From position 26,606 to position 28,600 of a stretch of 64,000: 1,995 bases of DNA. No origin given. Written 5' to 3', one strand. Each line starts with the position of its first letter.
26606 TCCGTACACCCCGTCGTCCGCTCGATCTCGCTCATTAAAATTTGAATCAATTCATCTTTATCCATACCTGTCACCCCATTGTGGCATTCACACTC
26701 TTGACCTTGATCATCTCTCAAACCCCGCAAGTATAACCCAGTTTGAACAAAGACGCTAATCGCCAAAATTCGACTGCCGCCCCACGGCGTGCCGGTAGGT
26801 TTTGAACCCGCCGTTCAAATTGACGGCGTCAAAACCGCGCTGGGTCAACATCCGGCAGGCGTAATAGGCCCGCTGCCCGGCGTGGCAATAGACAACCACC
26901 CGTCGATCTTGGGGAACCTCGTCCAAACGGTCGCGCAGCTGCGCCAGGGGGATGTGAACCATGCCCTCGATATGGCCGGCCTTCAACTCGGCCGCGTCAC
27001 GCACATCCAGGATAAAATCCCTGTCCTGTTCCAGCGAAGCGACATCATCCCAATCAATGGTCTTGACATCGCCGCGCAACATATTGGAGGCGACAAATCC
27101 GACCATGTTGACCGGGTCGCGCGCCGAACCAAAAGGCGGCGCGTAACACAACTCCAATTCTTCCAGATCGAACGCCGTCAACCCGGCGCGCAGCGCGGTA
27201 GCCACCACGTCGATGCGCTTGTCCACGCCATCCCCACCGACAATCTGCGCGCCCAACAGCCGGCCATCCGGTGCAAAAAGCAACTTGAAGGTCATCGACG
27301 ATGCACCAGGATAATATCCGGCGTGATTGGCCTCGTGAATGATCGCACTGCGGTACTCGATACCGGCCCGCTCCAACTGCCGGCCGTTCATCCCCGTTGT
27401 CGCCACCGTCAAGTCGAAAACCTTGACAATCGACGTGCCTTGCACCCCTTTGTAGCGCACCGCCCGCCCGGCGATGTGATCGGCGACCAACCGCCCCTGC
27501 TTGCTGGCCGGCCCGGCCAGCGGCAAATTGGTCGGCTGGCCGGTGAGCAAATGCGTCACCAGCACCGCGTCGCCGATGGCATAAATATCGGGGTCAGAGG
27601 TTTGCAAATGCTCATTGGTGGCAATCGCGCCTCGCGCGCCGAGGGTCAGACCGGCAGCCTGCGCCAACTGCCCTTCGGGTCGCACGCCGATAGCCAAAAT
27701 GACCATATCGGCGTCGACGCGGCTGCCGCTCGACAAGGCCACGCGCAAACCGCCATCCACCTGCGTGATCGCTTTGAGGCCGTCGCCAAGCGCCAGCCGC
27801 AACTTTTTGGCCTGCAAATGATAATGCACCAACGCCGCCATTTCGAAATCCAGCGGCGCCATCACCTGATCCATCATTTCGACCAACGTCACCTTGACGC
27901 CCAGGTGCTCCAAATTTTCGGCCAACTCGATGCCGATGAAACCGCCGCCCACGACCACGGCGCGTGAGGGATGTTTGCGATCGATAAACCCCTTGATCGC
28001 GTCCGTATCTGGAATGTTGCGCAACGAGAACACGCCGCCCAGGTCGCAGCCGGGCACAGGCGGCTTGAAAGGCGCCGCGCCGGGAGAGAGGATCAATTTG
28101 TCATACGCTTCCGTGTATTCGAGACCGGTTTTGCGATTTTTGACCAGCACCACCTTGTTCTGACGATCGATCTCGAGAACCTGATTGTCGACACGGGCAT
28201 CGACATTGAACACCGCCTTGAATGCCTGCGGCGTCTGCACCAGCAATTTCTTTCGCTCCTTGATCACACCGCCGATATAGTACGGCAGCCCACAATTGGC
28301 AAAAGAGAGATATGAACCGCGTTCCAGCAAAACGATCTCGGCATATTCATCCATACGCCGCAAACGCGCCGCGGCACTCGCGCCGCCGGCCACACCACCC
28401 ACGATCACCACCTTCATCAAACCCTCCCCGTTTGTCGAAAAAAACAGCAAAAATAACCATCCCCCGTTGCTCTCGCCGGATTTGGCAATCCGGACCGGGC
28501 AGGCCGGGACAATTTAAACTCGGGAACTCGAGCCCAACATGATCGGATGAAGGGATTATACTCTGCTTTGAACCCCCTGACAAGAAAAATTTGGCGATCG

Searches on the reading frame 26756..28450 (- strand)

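Call 58: search_protein_families(library=pfam, proteins=[window:26756-28450:-])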
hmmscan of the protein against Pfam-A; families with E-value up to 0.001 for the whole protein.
window:26756-28450:- (564 aa): 6 families
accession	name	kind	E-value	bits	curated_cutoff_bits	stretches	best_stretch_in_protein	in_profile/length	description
PF07992.20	Pyr_redox_2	-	1.5e-62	212.1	26.1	1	12-318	1-290/291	Pyridine nucleotide-disulphide oxidoreductase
PF00070.33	Pyr_redox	-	1.1e-17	64.8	22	1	163-235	1-74/82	Pyridine nucleotide-disulphide oxidoreductase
PF00581.25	Rhodanese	-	4.7e-17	62.7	22.2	1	474-553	9-100/102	Rhodanese-like domain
PF02852.28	Pyr_redox_dim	-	3.3e-12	47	25.3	1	341-441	3-103/110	Pyridine nucleotide-disulphide oxidoreductase, dimerisation domain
PF13738.12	Pyr_redox_3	-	9.7e-10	38.6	30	1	80-293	93-305/305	Pyridine nucleotide-disulphide oxidoreductase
PF13450.12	NAD_binding_8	-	3.6e-06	27.6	21.9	0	16-49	1-32/68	NAD(P)-binding Rossmann-like domain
